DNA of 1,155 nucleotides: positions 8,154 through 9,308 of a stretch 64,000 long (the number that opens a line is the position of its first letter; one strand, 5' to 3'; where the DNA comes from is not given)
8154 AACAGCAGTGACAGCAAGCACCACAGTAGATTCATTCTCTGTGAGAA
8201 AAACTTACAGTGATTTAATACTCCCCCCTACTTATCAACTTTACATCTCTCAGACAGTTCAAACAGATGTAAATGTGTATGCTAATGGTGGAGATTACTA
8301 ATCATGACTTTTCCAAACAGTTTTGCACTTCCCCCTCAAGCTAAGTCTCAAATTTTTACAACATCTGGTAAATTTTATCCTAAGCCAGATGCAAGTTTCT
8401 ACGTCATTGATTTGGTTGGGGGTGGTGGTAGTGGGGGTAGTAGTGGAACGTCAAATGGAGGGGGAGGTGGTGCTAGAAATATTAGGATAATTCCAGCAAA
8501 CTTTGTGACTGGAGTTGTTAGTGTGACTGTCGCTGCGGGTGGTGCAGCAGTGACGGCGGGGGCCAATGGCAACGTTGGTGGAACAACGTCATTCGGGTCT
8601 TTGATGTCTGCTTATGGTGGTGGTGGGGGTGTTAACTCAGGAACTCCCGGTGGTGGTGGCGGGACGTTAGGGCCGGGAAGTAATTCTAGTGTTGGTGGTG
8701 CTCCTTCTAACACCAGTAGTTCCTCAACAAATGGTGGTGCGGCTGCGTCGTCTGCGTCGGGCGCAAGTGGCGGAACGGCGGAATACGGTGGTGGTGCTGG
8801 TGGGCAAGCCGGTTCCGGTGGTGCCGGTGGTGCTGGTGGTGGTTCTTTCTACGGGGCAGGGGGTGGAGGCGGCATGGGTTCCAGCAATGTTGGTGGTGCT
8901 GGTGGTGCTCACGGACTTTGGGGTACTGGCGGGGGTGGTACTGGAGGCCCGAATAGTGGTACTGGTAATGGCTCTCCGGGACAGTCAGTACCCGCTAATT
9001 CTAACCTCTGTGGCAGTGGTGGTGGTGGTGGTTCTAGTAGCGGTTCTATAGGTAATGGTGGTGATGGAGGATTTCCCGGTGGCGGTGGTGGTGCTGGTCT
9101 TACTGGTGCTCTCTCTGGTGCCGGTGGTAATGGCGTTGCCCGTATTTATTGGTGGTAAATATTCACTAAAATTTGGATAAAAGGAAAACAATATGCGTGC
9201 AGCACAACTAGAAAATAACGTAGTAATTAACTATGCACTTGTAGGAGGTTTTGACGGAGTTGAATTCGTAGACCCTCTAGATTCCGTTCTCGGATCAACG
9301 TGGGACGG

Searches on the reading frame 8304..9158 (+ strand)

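Call 83: search_protein_families(library=pfam, proteins=[window:8304-9158:+], max_evalue=0.001)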
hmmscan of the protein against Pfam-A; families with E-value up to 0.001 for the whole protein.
window:8304-9158:+ (284 aa): 0 families

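Call 121: search_protein_families(library=phrogs, proteins=[window:8304-9158:+], max_evalue=0.00001)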
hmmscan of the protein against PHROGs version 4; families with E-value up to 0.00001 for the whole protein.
window:8304-9158:+ (284 aa): 1 family
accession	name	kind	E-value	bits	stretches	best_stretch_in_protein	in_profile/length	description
phrog_863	-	tail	1.8e-14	54.7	1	16-226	401-594/690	tail fiber assembly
